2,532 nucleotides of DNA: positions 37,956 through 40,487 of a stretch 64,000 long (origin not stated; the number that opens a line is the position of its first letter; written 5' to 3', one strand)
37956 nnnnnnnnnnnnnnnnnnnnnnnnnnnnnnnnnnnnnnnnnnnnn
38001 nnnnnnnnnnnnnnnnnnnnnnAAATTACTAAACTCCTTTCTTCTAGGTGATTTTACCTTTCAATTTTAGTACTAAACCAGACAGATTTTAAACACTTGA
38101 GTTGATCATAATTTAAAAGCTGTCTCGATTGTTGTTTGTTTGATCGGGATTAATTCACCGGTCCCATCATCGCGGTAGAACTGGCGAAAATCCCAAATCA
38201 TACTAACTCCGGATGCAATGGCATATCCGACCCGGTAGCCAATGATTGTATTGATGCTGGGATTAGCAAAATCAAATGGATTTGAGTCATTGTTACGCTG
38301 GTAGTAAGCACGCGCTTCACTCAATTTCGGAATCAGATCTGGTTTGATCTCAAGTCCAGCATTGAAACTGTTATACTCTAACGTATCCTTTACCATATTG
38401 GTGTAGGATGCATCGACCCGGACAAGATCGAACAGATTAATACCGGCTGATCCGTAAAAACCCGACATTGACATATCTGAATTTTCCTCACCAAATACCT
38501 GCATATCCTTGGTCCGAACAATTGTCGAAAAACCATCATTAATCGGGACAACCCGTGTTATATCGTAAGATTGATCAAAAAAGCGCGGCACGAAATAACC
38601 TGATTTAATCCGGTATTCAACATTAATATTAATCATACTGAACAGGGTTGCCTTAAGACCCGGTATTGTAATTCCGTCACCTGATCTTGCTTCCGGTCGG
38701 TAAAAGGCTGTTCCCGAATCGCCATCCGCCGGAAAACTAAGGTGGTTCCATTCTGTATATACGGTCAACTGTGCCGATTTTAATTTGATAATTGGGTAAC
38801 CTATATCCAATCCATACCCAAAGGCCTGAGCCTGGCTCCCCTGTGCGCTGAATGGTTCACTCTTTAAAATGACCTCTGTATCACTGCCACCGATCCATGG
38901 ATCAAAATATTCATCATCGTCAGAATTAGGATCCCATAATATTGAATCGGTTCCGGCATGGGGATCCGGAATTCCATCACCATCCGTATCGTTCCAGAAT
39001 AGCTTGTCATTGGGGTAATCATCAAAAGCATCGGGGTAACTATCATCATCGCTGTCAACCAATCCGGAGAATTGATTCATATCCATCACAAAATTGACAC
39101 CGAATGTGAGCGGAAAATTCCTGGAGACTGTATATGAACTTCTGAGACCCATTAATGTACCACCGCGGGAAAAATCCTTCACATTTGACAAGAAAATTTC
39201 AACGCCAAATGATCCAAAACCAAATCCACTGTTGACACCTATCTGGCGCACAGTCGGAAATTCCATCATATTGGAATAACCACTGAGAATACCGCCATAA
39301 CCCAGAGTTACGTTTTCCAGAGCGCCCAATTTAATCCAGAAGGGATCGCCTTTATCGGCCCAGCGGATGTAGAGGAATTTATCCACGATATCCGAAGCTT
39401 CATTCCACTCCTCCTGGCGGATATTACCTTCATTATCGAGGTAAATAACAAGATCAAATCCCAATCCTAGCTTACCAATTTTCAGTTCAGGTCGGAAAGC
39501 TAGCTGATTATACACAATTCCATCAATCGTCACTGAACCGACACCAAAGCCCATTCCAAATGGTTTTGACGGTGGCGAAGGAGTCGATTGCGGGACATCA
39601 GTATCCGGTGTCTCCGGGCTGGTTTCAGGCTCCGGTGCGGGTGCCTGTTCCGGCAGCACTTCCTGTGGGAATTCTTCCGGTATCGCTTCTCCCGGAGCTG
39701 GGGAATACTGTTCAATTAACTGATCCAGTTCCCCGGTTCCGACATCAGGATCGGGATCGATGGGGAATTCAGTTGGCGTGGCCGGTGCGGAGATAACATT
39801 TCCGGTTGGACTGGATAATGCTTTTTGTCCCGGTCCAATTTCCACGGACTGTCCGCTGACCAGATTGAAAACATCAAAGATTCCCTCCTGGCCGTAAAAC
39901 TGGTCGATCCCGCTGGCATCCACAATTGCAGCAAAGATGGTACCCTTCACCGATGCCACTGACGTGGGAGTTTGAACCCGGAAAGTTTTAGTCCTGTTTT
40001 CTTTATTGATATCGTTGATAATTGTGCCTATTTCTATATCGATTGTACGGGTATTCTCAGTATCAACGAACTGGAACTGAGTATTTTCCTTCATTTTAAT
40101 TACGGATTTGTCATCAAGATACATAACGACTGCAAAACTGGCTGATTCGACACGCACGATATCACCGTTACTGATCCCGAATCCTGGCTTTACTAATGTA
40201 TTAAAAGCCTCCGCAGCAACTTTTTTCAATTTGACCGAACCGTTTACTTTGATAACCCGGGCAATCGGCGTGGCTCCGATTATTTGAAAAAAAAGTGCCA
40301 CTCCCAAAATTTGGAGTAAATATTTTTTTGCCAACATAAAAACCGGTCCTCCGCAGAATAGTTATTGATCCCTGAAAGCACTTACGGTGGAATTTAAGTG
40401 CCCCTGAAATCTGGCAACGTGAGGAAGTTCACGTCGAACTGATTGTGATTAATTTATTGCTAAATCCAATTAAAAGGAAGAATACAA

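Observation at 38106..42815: Tandem paralogs with an inverted FecR architecture: signal peptide, FecR domain, Pro/acidic linker, TSP3-like Ca repeats, putative OM beta-barrel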

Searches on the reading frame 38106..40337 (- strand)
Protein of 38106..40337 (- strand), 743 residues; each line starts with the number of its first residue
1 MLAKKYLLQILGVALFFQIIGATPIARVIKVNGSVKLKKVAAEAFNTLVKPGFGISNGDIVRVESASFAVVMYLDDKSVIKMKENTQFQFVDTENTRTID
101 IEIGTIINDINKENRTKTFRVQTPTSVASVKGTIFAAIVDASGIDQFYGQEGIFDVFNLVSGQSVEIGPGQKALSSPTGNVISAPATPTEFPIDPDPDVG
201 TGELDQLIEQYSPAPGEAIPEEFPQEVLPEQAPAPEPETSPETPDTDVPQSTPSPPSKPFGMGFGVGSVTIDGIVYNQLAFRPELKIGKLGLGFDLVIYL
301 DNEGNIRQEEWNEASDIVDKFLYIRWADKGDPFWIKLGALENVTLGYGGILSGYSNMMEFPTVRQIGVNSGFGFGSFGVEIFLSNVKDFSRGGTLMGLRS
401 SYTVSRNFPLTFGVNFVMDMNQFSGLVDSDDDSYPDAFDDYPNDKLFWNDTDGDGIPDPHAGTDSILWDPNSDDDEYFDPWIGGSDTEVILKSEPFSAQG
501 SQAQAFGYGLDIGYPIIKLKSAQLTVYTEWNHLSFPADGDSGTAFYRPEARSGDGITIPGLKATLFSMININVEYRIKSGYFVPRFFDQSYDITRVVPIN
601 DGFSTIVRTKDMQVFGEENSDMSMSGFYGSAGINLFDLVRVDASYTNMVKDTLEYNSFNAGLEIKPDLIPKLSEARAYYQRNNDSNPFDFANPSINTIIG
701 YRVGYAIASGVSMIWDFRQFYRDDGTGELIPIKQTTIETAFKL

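Call 3: search_protein_families(library=pfam, proteins=[window:38106-40337:-], max_evalue=1)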
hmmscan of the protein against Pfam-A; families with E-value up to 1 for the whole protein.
window:38106-40337:- (743 aa): 1 family
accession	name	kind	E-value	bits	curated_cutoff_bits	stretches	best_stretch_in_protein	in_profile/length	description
PF04773.18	FecR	-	3.7e-09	37.3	24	1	71-139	12-80/97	FecR protein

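Call 4: search_protein_families(library=ncbifam, proteins=[window:38106-40337:-], max_evalue=1)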
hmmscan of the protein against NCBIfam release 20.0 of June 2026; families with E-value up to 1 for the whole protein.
window:38106-40337:- (743 aa): 4 families
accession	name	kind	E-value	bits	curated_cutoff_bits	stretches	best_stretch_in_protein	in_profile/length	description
NF047849.1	Lsa33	exception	4.1e-07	29.5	420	1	31-143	35-152/310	surface adhesin Lsa33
NF047876.1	Lsa19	exception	0.00027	20.7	250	1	95-141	74-120/182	adhesin Lsa19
NF033165.1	lipo_LipL45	exception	0.00053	19.1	350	1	52-142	64-157/391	lipoprotein LipL45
NF007296.1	PRK09774.1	equivalog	0.14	11.3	385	1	73-136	118-181/313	ferric citrate uptake sigma factor regulator FecR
